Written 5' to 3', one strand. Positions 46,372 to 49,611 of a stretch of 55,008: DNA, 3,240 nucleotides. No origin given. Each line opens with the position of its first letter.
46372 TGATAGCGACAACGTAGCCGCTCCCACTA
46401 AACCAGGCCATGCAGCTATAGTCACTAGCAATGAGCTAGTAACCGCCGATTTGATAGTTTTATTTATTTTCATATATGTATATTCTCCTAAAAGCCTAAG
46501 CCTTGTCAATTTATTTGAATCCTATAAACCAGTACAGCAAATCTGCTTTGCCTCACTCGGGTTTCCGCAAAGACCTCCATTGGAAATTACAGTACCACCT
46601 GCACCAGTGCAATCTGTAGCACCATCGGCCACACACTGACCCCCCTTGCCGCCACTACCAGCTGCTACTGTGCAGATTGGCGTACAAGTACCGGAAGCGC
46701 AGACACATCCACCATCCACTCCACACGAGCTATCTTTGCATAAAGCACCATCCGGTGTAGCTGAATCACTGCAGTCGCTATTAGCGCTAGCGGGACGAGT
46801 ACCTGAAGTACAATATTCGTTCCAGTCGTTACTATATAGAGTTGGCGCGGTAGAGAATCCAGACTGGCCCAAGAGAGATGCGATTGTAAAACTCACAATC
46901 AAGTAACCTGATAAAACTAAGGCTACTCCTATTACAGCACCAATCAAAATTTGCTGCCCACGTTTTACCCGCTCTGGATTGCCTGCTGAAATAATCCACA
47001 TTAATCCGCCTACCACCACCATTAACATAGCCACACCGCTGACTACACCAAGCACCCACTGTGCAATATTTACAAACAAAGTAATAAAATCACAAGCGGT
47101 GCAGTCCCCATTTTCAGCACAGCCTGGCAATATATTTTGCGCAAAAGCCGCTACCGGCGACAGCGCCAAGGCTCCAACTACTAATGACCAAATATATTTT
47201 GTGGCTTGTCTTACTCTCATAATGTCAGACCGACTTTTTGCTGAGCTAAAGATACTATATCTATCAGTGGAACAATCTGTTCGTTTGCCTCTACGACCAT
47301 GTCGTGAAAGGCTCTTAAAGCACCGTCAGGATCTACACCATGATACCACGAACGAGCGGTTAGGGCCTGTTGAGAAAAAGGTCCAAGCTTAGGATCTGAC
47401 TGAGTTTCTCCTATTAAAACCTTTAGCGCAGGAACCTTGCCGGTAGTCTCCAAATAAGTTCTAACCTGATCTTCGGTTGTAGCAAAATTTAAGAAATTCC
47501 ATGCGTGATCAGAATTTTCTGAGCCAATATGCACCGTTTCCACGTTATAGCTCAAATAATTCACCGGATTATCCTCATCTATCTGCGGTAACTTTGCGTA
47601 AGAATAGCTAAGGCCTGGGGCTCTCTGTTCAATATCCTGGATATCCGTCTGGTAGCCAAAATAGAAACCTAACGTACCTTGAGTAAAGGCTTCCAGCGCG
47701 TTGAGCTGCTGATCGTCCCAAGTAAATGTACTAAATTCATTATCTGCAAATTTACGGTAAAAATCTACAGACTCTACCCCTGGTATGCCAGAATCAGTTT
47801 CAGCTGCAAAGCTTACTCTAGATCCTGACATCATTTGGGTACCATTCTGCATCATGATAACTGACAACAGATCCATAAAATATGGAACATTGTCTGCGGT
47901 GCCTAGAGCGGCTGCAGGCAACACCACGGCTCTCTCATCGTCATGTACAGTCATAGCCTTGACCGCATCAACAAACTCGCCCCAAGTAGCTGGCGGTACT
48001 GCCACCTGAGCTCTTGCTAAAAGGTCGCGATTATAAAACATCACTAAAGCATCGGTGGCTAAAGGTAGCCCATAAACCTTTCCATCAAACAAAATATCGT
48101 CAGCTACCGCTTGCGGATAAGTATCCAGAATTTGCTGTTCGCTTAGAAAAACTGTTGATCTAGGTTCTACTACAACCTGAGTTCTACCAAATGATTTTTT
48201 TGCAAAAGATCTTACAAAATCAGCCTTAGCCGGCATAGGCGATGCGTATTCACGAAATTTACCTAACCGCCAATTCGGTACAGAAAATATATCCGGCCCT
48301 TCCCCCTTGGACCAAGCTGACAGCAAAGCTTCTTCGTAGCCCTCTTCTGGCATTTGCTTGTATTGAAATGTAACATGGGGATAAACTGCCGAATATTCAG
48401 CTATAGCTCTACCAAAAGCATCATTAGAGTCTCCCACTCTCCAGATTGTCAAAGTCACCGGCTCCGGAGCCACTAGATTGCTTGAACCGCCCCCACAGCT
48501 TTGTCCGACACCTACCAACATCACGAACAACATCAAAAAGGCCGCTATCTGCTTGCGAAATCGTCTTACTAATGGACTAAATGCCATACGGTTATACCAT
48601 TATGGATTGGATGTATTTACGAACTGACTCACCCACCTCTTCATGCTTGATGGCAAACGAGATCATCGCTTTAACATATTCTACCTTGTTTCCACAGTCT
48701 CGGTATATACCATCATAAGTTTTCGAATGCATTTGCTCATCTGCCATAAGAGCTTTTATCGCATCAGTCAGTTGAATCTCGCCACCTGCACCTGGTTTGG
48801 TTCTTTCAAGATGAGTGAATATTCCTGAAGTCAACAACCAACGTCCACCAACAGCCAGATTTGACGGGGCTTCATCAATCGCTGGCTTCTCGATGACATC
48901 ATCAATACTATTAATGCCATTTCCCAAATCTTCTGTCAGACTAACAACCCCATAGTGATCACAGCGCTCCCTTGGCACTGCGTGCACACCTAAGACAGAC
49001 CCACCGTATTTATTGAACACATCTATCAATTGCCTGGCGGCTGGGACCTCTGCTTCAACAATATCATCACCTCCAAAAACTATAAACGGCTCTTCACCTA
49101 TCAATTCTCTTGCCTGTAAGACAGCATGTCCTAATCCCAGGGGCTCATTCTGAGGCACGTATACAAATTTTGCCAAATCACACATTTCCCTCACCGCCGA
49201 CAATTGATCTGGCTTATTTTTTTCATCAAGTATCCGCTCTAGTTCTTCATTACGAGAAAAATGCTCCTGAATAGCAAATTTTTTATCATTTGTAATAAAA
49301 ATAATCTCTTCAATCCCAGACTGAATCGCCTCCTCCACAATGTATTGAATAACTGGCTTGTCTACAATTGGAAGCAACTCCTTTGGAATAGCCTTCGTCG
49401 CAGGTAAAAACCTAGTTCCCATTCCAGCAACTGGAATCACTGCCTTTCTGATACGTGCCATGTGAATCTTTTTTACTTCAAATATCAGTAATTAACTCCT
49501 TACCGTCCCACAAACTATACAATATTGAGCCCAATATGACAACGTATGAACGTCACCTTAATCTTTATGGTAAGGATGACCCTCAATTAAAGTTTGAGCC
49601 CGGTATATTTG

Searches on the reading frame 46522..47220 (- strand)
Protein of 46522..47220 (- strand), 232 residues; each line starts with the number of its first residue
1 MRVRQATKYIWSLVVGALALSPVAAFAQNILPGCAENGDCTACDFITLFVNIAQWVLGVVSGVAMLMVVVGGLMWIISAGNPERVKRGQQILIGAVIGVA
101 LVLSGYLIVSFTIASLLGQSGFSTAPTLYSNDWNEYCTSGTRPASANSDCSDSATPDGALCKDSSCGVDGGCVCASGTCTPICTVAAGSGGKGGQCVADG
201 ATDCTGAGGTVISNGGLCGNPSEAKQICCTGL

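Call 36: search_protein_families(library=pfam, proteins=[window:46522-47220:-], max_evalue=0.0001)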
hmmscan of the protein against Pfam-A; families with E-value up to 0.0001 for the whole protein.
window:46522-47220:- (232 aa): 1 family
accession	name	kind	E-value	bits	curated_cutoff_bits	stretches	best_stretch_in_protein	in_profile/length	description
PF18895.5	T4SS_pilin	-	9.2e-08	32.5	26.6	1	48-111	8-70/71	Type IV secretion system pilin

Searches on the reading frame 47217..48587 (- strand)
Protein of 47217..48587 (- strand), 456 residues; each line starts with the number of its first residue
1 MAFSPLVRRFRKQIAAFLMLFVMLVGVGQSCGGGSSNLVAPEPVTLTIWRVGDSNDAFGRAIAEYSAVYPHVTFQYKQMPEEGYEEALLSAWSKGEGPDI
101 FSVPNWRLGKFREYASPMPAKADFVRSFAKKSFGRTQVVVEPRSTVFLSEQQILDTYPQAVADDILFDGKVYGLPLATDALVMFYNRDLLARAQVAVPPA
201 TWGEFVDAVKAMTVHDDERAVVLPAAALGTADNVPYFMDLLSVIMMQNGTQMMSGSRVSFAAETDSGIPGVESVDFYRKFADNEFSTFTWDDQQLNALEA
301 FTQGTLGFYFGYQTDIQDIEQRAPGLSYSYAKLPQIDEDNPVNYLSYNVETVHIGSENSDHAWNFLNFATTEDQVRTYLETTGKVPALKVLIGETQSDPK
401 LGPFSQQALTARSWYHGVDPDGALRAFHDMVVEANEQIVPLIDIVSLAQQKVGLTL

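Call 36: search_protein_families(library=pfam, proteins=[window:47217-48587:-], max_evalue=0.0001)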
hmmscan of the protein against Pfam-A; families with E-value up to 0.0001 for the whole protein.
window:47217-48587:- (456 aa): 2 families
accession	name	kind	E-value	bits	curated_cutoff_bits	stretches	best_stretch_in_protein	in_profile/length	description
PF13416.11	SBP_bac_8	-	4.4e-27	96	27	1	61-400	2-276/279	Bacterial extracellular solute-binding protein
PF01547.30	SBP_bac_1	-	2.7e-23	83.9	26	1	55-374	5-305/307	Bacterial extracellular solute-binding protein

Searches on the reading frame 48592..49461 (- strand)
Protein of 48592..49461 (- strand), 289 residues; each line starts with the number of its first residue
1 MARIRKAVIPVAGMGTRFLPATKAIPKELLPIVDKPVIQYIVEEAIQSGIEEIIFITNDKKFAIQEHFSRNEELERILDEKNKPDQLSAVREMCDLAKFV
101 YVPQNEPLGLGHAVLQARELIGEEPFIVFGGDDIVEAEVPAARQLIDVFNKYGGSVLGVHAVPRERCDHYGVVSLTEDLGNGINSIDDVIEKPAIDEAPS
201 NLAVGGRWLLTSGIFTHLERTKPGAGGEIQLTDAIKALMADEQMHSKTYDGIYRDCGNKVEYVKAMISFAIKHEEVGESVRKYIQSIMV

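Call 36: search_protein_families(library=pfam, proteins=[window:48592-49461:-], max_evalue=0.0001)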
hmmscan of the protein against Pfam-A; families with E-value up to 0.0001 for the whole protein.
window:48592-49461:- (289 aa): 2 families
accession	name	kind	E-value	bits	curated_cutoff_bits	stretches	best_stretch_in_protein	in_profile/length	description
PF00483.29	NTP_transferase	-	2.2e-33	116.3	21.2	1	6-266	1-239/245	Nucleotidyl transferase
PF12804.13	NTP_transf_3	-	9.8e-06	26.3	27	1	7-94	1-80/160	MobA-like NTP transferase domain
